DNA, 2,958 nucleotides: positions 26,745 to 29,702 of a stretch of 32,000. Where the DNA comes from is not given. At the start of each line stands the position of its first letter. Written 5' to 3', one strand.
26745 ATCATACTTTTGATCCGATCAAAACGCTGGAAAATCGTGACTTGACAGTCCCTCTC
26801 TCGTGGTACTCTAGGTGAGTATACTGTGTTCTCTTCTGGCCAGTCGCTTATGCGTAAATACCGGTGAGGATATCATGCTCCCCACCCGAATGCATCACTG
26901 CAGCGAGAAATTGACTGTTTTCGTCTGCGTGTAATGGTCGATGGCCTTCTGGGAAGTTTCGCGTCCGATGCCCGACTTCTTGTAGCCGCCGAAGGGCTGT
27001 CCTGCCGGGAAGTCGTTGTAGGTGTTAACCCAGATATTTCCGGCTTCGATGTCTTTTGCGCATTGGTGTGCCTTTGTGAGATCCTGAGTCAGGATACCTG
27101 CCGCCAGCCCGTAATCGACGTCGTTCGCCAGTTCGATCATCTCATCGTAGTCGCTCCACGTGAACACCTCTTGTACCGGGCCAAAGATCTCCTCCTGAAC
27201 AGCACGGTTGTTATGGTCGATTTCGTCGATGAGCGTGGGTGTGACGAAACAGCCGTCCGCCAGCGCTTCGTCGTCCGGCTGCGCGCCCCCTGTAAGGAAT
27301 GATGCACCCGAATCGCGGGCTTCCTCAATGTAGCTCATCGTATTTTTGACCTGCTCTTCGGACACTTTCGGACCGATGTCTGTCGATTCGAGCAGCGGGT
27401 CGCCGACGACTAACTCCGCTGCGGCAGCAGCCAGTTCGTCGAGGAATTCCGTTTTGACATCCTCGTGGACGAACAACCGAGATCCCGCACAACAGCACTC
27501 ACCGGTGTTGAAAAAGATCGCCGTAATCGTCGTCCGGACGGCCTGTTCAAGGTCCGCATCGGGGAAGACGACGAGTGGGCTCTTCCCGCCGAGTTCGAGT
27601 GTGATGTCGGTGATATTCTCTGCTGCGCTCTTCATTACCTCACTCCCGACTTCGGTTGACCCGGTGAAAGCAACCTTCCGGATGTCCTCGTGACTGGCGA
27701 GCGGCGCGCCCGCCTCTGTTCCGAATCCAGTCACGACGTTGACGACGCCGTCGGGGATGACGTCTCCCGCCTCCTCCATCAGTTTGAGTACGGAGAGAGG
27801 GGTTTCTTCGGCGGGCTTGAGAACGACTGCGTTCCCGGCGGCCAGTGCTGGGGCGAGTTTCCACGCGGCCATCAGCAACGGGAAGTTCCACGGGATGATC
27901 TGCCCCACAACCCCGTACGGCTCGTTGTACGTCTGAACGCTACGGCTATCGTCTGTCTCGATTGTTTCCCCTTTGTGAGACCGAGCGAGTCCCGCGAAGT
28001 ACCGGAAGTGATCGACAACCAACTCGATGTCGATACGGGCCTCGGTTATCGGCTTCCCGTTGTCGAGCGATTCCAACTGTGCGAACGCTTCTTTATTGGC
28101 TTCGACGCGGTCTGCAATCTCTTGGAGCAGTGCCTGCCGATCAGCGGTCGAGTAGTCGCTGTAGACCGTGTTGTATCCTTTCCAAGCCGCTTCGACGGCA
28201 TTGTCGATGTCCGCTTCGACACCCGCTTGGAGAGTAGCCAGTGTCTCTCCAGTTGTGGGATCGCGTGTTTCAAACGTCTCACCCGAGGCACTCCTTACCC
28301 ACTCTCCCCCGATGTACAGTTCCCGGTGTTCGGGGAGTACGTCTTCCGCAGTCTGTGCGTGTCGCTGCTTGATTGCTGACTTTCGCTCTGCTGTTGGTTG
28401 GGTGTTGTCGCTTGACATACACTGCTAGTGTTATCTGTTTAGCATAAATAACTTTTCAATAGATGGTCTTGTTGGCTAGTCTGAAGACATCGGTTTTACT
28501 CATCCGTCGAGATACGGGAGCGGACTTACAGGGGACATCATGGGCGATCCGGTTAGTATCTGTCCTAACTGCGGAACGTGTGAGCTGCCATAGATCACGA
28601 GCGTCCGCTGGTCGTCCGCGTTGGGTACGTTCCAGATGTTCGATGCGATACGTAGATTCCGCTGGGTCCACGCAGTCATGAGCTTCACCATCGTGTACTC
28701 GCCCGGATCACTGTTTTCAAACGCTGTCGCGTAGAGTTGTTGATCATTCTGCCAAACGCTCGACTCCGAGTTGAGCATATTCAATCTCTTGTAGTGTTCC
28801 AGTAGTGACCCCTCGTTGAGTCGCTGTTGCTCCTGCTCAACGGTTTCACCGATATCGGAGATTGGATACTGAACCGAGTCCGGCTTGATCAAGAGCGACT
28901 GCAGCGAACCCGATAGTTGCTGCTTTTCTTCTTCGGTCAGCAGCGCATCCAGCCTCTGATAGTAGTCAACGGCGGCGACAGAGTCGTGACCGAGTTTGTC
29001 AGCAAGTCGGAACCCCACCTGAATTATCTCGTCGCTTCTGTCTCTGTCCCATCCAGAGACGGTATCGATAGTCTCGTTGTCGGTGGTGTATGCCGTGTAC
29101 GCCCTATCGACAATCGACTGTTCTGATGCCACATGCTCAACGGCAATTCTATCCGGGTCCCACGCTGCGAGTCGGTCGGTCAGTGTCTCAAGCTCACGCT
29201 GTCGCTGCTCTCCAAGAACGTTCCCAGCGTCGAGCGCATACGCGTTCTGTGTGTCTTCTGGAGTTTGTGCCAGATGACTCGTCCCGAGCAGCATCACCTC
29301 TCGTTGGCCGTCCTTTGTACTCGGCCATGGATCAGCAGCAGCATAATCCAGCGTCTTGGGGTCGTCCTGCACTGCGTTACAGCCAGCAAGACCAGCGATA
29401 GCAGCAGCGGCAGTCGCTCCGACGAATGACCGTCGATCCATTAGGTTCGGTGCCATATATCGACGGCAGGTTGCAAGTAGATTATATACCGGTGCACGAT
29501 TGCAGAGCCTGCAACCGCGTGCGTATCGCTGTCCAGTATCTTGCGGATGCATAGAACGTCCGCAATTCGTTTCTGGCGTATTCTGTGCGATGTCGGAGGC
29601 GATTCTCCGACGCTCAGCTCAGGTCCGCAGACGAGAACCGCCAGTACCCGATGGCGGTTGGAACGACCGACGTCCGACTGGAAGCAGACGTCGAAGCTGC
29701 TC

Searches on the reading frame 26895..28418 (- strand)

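Call 16: search_protein_families(library=pfam, proteins=[window:26895-28418:-])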
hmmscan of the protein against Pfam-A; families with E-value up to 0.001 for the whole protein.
window:26895-28418:- (507 aa): 1 family
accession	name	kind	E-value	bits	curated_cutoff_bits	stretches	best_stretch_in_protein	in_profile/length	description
PF00171.27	Aldedh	-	9.6e-172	572.1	23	1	40-502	1-461/461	Aldehyde dehydrogenase family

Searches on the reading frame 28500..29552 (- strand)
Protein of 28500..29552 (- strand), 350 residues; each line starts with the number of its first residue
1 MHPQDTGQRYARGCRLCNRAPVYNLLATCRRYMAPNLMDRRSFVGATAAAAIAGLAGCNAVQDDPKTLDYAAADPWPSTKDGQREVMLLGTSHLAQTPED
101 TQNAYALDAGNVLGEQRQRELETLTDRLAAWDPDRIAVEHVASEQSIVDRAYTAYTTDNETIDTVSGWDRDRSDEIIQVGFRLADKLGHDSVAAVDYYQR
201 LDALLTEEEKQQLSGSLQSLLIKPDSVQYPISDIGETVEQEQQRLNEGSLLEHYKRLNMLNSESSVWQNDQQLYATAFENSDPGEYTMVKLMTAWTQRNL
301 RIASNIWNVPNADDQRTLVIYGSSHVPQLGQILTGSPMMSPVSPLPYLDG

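Call 17: search_protein_families(library=pfam, proteins=[window:28500-29552:-], max_evalue=0.01)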
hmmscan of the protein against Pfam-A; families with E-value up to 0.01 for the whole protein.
window:28500-29552:- (350 aa): 1 family
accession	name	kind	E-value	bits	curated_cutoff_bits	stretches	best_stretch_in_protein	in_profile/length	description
PF18950.5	DUF5694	-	3.6e-31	109.4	27.5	1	144-348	1-185/185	Family of unknown function (DUF5694)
